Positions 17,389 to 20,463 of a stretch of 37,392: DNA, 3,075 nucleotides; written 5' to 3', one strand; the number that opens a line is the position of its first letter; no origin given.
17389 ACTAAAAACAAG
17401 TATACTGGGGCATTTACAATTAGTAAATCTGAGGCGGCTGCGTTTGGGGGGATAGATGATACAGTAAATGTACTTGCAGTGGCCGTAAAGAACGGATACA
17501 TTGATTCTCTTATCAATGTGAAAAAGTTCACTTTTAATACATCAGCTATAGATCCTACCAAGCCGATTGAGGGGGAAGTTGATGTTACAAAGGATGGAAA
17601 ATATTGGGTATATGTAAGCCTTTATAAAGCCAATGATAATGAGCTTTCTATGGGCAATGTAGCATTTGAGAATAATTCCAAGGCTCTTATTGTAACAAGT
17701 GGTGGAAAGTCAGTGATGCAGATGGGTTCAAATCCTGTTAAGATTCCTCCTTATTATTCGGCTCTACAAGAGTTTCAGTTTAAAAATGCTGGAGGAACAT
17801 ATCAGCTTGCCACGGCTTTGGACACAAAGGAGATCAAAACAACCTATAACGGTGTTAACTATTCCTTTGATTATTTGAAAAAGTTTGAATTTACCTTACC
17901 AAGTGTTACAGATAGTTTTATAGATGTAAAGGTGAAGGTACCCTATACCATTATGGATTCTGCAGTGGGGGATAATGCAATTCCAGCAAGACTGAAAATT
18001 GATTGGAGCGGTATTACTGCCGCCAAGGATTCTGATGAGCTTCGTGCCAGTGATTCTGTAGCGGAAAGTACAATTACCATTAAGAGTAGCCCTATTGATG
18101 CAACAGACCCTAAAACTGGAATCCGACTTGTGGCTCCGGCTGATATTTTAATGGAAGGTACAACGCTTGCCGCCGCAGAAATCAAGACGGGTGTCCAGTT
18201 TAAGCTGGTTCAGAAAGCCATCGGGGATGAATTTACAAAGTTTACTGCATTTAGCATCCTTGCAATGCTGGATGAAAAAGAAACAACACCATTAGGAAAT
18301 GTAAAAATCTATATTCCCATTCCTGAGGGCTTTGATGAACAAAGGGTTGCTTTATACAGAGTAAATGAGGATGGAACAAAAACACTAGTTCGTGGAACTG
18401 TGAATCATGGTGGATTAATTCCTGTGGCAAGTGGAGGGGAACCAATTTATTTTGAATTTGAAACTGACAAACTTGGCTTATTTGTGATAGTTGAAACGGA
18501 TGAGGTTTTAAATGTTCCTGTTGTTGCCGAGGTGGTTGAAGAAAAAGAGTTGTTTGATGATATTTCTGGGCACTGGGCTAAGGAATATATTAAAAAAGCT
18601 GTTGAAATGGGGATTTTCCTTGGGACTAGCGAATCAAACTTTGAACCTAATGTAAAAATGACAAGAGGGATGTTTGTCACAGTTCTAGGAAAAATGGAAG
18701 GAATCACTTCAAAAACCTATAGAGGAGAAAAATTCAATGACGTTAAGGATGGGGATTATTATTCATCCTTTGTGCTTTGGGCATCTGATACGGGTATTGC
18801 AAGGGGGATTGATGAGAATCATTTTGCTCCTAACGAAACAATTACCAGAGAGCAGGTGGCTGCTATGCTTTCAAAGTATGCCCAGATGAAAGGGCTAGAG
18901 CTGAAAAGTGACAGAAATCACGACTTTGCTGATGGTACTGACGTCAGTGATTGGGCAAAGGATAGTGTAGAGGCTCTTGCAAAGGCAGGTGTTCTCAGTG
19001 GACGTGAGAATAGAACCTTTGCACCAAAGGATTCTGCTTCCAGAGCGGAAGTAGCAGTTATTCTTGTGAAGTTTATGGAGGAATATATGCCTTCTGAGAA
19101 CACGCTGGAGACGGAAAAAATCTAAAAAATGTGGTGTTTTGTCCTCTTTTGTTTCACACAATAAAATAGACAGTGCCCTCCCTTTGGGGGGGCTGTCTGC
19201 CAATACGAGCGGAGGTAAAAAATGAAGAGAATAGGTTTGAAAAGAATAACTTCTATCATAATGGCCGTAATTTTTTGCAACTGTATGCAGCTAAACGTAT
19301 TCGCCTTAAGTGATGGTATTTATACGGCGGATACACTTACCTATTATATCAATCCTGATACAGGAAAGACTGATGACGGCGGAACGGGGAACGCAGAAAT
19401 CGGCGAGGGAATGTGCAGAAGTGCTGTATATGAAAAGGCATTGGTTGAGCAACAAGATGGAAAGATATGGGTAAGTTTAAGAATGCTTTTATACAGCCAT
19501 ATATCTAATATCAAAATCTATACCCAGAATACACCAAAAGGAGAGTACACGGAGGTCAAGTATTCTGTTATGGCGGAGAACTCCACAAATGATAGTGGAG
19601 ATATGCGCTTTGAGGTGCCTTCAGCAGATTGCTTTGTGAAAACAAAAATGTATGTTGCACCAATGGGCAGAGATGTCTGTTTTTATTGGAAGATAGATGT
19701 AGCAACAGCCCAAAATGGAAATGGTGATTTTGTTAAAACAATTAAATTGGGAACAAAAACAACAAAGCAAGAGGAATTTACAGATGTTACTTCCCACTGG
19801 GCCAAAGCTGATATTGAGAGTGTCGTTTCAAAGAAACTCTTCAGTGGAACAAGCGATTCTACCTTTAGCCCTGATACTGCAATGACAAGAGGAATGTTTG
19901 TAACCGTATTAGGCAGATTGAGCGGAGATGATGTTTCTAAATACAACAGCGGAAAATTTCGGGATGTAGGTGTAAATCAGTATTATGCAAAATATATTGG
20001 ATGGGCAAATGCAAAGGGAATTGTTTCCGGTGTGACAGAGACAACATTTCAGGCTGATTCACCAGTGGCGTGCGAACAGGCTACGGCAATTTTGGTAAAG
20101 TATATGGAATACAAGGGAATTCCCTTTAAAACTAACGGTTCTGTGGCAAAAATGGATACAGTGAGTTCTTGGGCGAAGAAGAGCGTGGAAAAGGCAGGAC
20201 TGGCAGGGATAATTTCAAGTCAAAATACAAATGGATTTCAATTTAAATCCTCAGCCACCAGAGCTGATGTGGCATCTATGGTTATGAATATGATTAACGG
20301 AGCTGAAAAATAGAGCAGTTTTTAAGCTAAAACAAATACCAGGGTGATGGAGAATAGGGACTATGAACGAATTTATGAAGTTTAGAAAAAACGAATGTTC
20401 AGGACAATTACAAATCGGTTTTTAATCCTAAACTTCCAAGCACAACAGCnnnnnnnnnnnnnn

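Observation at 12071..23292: Sortase-independent, SLH-anchored Isd-like heme-acquisition locus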

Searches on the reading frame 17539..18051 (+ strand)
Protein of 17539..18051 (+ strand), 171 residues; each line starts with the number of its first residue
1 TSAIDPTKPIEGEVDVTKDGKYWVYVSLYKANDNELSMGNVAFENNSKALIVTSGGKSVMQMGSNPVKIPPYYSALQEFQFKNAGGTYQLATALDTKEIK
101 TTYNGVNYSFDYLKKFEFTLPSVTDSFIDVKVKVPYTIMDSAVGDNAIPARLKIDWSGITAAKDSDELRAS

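Call 13: search_protein_families(library=pfam, proteins=[window:17539-18051:+], max_evalue=10)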
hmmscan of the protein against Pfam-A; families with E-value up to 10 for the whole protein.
seq(171 aa): 2 families
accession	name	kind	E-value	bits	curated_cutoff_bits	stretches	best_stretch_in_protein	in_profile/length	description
PF05031.18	NEAT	-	6e-05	23.9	32.8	1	17-101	3-79/119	Iron Transport-associated domain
PF03486.20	HI0933_like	-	0.1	12.5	50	1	42-68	150-176/244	HI0933-like protein Rossmann domain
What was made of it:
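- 17560..18021 (+): N4 (aa 1612-1765): Shr-type NEAT domain with ELSMGN and TIMDS motifs; the most conserved and most widespread domain of the protein. Pfam NEAT E 6e-5, below the cut-off (call 13).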

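Call 39: search_solved_structures(query=A3, max_evalue=10, show_alignments=2)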
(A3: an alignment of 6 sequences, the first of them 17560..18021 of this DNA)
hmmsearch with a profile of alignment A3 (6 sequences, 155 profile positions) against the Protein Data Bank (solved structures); distinct sequences matched with E-value up to 10: 4.
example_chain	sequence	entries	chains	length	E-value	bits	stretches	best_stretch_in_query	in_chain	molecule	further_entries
9w5y_A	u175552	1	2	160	0.15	14.9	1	12-154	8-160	Streptococcal hemoprotein receptor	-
9w5z_A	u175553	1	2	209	0.24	14.3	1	6-57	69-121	Streptococcal hemoprotein receptor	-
5eqv_A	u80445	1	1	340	0.33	13.8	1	81-140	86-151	bifunctional 2',3'-cyclic nucleotide 2'-phosphodiesterase/3'-nucleotidase periplasmic prec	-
7qix_F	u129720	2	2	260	1.1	12.1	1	60-132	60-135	40S ribosomal protein S3a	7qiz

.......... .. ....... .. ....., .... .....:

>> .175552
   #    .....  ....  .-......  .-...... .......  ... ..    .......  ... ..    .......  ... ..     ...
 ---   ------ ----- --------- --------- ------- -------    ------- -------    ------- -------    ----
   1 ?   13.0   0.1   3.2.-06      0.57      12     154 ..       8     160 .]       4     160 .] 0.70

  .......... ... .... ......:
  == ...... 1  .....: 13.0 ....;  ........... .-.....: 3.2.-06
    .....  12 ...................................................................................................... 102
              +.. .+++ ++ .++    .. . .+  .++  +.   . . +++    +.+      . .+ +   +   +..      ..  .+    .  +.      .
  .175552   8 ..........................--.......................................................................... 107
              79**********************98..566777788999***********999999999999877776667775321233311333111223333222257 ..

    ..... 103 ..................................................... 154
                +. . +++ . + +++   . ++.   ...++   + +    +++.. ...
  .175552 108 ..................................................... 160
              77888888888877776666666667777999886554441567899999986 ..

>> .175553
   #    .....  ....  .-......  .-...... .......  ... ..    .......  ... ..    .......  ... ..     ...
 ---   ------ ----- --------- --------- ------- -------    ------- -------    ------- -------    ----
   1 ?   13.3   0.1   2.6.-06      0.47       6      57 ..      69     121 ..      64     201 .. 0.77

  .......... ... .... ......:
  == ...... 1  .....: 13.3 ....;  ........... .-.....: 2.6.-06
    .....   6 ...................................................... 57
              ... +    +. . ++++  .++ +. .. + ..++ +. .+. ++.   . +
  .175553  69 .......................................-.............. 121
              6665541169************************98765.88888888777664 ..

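Call 62: search_protein_families(library=pfam, alignment_id=A7, max_evalue=0.001)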
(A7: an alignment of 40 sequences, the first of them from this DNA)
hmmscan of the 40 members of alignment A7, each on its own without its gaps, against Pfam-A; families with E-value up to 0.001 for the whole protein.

A. member 1, seq(152 aa): 1 family
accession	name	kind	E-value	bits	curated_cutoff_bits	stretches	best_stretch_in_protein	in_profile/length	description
PF05031.18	NEAT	-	4.8e-05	24.2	32.8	1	8-92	3-79/119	Iron Transport-associated domain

B. families by the number of members that match (of 40 scanned): 1 family
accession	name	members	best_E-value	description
PF05031.18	NEAT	23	2.2e-17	Iron Transport-associated domain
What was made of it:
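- Checked: 23 of the 40 members hit Pfam NEAT at E<=1e-3 (call 62).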

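Call 63: search_solved_structures(query=A7, max_evalue=0.01, show_alignments=2)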
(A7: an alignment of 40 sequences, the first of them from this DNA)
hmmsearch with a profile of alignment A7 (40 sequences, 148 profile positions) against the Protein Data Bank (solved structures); distinct sequences matched with E-value up to 0.01: 9.
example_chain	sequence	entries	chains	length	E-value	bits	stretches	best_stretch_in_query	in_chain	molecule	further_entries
9w5y_A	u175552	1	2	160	9.9e-28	100.6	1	5-146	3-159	Streptococcal hemoprotein receptor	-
4h8p_A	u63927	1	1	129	8.3e-11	45.7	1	4-124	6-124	Iron Transport-associated domain protein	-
3sik_A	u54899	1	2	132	1.1e-10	45.3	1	4-142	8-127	Conserved domain protein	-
4h8q_A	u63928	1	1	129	1.9e-10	44.5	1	4-124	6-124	Iron Transport-associated domain protein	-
3sz6_A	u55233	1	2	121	2.6e-10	44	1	4-127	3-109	Conserved domain protein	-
4myp_A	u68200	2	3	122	1.4e-09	41.6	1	8-97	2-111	Iron-regulated surface determinant protein A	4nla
9w5z_A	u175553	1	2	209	1.3e-07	35.3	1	5-143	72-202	Streptococcal hemoprotein receptor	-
2k78_A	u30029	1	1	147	0.00021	24.9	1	16-109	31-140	Iron-regulated surface determinant protein C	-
2o6p_A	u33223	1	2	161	0.00027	24.5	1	17-109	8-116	Iron-regulated surface determinant protein C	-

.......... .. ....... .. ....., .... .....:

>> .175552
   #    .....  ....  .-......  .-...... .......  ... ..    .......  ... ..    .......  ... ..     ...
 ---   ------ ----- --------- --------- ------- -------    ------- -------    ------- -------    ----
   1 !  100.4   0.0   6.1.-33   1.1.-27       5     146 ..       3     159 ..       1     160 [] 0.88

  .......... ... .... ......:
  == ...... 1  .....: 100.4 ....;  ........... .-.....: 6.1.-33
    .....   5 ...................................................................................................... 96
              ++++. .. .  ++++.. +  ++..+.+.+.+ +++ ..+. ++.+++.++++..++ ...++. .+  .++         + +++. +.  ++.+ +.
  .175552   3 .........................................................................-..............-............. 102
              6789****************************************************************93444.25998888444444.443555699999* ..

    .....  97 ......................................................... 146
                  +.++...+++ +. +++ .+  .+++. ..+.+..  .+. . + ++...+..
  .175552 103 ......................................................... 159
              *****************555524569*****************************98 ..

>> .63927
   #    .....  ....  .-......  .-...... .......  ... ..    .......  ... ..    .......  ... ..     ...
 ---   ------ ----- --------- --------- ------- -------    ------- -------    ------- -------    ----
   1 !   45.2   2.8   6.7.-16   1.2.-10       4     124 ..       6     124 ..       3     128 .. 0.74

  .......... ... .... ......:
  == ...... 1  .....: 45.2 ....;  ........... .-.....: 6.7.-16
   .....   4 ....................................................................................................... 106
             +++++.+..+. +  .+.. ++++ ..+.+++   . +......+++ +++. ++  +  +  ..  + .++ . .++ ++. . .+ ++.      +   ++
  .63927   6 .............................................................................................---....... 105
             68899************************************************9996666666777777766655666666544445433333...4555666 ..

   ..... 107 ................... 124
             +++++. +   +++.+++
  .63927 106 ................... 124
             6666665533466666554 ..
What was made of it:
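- On NEAT domain (PF05031): A 40-member profile containing N3 and N4 hits solved NEAT domains at E 1e-27 to 3e-4, and 23 of the 40 members hit PF05031 at E<=1e-3 (calls 62, 63).
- Checked: A 40-member profile of that family hits Shr NEAT2 (9W5Y) at E 1e-27, and then IsdX1, IsdX2, Hbp2 and IsdC (call 63).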

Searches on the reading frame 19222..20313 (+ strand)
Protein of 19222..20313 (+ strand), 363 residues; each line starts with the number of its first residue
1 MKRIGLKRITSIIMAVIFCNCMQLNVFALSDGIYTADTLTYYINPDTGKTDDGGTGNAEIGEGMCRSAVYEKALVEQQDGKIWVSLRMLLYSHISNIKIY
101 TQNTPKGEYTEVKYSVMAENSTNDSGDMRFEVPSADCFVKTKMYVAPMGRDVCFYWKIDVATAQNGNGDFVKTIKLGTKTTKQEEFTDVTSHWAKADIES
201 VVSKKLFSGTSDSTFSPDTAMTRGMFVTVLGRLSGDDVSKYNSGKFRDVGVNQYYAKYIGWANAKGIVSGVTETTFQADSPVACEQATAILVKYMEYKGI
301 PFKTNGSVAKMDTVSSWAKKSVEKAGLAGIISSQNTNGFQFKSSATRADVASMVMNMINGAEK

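Call 3: search_protein_families(library=pfam, proteins=[window:19222-20313:+], max_evalue=0.01)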
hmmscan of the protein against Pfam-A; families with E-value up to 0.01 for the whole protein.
window:19222-20313:+ (363 aa): 3 families
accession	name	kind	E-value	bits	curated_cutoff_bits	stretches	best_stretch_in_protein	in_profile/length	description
PF11545.14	HemeBinding_Shp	-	5.6e-49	166.2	26.4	1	31-174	2-147/148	Cell surface heme-binding protein Shp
PF00395.25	SLH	-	1.4e-17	63.8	20.8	2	186-224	2-41/44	S-layer homology domain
PF05031.18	NEAT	-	3.5e-09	37.6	32.8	1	52-159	18-116/119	Iron Transport-associated domain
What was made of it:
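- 19222..20313 (+): 363-aa Shp-type heme shuttle: signal peptide, Shp/NEAT domain (aa 31-174, nt 19312-19743), SLH domains (aa 186 onward). PF11545 166 bits, NEAT 37.6 bits (above the 32.8 cut-off), SLH 63.8 bits (call 3).
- Checked: 19222-20313 (363 aa): HemeBinding_Shp 166 bits, NEAT 37.6 bits (above the cut-off), and SLH (call 3).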

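Call 7: search_protein_families(library=ncbifam, proteins=[window:19222-20313:+], max_evalue=0.01)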
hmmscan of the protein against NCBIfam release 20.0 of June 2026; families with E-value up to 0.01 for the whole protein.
window:19222-20313:+ (363 aa): 1 family
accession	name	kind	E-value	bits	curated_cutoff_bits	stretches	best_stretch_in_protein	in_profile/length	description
NF033190.2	inl_like_NEAT_1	exception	3.1e-08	32.4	1275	1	172-292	629-749/754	NEAT domain-containing leucine-rich repeat protein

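Call 56: search_solved_structures(query=window:19222-20313:+, max_evalue=0.01, show_alignments=2)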
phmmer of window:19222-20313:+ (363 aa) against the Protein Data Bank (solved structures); distinct sequences matched with E-value up to 0.01: 6.
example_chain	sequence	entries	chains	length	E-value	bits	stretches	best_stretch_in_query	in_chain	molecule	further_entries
2q7a_A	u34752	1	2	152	1.5e-14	57.5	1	39-159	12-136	Cell surface heme-binding protein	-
6bt4_A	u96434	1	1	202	5.8e-05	26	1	185-354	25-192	S-layer protein sap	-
3pyw_A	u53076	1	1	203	7.2e-05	25.7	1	186-354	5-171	S-layer protein sap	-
6cwc_A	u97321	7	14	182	0.0027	20.6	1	207-351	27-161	Surface (S-) layer glycoprotein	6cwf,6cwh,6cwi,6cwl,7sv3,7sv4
6cwr_A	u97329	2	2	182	0.0071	19.1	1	206-351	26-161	Surface (S-) layer glycoprotein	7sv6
6cwm_A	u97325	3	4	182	0.0089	18.8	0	207-351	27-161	Surface (S-) layer glycoprotein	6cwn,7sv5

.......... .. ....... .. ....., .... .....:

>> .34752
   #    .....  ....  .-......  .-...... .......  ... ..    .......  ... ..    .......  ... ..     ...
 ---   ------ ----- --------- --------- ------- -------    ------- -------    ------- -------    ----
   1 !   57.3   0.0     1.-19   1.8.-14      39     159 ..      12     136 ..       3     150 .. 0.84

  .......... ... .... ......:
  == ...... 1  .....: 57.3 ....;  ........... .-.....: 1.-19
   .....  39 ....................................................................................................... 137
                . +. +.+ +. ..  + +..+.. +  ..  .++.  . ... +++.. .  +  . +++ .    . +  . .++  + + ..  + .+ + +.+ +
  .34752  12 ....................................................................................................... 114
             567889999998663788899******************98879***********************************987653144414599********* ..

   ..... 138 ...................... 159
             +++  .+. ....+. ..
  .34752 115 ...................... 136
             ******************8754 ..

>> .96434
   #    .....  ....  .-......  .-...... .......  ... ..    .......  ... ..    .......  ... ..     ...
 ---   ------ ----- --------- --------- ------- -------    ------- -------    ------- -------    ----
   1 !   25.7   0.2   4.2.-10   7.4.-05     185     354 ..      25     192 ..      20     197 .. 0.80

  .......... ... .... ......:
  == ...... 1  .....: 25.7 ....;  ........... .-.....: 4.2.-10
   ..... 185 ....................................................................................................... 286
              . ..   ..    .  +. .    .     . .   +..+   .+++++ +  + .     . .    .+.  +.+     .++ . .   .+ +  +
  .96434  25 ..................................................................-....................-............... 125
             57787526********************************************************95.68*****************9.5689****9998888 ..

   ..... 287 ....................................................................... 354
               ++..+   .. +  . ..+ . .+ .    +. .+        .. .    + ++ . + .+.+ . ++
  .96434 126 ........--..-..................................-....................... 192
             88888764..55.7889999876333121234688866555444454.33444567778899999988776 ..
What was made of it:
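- Closest known: Streptococcus pyogenes Shr-Shp-HtsABC. Same: The Shp family domain PF11545 is present with both axial Met residues (calls 3, 56).
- The Shp domain scores 166 bits, and both Shp Met ligands align (calls 3, 56).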
